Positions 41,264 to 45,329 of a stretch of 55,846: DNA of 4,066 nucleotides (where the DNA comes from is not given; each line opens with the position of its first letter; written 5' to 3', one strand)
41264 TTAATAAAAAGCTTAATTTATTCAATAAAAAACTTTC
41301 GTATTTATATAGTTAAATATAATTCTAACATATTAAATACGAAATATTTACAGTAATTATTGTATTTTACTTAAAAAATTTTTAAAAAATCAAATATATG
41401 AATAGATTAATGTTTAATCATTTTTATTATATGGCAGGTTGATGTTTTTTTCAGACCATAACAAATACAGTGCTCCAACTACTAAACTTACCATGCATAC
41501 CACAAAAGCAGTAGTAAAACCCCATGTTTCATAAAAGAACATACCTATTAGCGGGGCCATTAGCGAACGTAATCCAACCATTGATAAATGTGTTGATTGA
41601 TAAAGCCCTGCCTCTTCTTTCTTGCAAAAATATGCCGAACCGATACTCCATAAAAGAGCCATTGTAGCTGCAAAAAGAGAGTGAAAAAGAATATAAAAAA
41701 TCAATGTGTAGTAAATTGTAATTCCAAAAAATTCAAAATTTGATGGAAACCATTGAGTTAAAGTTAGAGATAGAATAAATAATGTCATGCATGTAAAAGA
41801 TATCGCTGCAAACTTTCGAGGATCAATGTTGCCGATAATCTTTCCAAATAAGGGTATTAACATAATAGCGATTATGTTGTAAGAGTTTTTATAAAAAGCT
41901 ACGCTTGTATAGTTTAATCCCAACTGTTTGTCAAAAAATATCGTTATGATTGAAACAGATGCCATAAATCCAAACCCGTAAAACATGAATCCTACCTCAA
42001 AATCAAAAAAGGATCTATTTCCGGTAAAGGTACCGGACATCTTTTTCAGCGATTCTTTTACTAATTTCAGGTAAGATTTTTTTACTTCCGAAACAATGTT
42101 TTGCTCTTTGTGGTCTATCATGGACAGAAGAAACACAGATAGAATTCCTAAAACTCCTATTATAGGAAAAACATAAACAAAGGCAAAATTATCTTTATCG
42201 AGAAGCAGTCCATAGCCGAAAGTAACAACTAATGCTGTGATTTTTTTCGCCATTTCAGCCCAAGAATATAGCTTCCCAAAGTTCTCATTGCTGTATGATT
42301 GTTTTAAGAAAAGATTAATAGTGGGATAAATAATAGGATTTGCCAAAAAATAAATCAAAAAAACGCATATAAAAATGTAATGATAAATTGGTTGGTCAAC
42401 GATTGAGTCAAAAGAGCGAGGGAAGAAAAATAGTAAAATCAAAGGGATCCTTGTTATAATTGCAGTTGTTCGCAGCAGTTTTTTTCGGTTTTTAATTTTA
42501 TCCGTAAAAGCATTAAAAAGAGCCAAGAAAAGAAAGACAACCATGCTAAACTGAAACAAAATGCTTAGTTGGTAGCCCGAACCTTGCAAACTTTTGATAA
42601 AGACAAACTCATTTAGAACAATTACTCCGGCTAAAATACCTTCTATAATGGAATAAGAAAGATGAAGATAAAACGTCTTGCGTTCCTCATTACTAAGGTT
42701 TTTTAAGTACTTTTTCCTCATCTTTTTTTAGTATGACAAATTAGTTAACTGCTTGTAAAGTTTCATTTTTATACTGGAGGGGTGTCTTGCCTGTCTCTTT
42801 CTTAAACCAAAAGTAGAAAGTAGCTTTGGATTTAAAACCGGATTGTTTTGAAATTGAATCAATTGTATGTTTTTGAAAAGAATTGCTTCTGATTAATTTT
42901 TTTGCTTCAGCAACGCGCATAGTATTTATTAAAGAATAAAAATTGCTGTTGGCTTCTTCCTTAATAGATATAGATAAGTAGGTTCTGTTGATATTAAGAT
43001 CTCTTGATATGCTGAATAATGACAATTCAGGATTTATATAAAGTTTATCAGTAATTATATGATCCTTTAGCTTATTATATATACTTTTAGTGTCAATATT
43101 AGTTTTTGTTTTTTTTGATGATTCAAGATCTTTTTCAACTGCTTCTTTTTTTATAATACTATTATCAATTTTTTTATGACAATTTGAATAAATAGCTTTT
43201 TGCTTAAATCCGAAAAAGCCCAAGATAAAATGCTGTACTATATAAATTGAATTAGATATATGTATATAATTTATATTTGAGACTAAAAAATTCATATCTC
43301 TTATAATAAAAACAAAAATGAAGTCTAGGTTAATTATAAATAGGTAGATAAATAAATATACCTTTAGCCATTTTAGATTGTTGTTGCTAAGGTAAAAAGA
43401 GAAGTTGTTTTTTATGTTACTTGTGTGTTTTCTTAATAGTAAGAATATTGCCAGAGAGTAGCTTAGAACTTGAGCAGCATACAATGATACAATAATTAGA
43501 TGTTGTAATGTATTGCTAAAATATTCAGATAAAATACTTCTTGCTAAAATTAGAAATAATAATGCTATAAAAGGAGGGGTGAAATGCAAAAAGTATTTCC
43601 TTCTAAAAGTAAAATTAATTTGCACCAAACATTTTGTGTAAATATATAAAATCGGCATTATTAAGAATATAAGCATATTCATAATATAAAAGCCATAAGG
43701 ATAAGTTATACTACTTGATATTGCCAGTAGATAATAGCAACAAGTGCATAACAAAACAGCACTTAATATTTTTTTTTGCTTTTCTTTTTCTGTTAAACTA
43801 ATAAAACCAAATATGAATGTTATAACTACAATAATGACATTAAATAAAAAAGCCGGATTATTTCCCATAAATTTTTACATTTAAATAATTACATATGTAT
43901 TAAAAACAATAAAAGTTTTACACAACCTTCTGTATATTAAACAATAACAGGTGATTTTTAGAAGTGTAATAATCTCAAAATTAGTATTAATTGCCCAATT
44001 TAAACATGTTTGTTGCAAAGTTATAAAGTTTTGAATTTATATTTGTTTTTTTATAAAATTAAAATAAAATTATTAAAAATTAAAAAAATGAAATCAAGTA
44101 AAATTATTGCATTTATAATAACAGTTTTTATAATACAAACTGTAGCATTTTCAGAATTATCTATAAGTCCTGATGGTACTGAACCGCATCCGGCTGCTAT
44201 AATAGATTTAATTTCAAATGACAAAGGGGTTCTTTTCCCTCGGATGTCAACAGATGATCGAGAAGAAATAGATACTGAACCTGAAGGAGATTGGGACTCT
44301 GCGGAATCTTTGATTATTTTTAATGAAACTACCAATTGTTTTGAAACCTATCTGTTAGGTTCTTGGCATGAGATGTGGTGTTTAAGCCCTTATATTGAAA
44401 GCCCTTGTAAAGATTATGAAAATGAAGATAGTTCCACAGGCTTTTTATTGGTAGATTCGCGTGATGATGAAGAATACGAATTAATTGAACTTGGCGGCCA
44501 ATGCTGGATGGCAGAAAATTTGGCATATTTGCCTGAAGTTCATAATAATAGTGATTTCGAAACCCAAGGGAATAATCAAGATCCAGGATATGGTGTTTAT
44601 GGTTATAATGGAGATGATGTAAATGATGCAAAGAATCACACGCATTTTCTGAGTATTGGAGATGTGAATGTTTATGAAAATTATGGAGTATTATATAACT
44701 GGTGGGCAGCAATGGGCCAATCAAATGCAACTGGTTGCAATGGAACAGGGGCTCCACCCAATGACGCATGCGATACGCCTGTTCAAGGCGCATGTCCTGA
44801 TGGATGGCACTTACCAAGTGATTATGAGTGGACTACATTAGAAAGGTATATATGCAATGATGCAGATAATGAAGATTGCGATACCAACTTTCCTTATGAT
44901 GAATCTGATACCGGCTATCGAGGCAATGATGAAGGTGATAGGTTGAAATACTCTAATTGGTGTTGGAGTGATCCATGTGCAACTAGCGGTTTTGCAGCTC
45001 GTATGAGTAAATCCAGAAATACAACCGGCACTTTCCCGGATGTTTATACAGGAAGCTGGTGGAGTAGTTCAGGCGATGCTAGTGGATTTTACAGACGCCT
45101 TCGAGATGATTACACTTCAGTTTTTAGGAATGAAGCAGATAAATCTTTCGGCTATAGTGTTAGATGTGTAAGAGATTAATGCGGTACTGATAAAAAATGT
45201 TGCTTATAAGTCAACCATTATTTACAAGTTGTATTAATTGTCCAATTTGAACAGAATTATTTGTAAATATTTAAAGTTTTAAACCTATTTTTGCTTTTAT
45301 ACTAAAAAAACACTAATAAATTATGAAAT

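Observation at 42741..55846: Nine-gene array of secreted proteins with one shared N-terminal module and divergent lectin-like or fibre-like C-termini, interleaved with two 7-TM AraC regulators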

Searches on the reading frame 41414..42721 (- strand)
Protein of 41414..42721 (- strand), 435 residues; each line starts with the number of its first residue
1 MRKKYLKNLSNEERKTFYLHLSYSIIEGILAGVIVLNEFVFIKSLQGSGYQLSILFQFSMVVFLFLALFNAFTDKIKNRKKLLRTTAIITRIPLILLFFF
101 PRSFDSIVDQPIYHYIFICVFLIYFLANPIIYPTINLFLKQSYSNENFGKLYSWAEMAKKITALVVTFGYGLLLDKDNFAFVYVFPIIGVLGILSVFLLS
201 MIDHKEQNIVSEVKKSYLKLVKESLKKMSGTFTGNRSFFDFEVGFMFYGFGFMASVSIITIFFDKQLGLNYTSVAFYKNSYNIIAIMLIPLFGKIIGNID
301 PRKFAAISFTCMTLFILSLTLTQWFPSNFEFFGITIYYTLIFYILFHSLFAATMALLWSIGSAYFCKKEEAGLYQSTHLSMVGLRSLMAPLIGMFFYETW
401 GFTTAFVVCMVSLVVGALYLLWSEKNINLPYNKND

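Call 10: search_protein_families(library=pfam, proteins=[window:41414-42721:-], max_evalue=0.01)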
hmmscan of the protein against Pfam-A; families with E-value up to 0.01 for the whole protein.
window:41414-42721:- (435 aa): 1 family
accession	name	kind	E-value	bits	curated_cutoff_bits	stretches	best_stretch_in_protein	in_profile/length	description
PF07690.21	MFS_1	-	2.9e-20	72.9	33.4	2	42-352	24-317/347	Major Facilitator Superfamily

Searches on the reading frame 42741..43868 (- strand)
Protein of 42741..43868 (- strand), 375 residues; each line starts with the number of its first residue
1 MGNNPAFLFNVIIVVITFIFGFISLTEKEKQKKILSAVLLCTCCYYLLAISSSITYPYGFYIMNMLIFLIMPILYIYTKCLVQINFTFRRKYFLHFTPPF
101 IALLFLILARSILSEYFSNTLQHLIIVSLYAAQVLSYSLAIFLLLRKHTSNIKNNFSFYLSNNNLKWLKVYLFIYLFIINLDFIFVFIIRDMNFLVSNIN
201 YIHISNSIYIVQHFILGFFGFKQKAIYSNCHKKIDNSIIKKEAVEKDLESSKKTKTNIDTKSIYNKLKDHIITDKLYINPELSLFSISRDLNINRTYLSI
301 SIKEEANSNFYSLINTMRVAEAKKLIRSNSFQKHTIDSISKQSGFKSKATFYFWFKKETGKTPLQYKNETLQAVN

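Call 10: search_protein_families(library=pfam, proteins=[window:42741-43868:-], max_evalue=0.01)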
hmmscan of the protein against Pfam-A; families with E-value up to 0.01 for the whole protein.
window:42741-43868:- (375 aa): 2 families
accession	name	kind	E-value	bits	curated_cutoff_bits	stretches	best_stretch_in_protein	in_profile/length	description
PF12833.13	HTH_18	-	9.1e-13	48.8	33.6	1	288-368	2-79/80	Helix-turn-helix domain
PF00165.29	HTH_AraC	-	3.7e-05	24.2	26.6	1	335-366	10-40/42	Bacterial regulatory helix-turn-helix proteins, AraC family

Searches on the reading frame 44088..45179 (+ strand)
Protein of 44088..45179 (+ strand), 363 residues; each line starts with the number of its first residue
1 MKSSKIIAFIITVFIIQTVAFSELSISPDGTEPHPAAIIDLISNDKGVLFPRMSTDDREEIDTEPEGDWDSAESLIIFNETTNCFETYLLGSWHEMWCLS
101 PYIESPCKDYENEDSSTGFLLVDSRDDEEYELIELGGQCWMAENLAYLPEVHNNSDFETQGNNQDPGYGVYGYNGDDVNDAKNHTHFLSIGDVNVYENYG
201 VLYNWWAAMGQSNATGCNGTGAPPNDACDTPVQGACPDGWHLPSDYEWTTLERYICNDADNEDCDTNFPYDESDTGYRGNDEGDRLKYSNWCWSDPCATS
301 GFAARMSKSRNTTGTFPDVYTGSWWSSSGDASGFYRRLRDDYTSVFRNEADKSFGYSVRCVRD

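Call 7: search_protein_families(library=pfam, proteins=[window:44088-45179:+], max_evalue=0.1)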
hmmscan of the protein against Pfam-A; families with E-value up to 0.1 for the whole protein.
window:44088-45179:+ (363 aa): 1 family
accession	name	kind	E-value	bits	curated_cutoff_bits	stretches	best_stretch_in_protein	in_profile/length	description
PF09603.15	Fib_succ_major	-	1.1e-25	91.4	33.9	1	133-362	1-187/187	Fibrobacter succinogenes major domain (Fib_succ_major)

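Call 8: search_protein_families(library=ncbifam, proteins=[window:44088-45179:+], max_evalue=0.1)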
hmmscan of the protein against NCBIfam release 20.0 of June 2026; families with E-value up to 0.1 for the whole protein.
window:44088-45179:+ (363 aa): 1 family
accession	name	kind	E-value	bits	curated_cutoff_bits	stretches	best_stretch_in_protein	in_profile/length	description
TIGR02145.1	Fib_succ_major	domain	1.2e-26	94.4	41.65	1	121-363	2-176/176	FISUMP domain-containing protein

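Call 60: search_protein_families(library=phrogs, proteins=[window:44088-45179:+], max_evalue=0.01)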
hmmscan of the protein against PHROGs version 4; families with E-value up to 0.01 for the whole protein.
window:44088-45179:+ (363 aa): 0 families
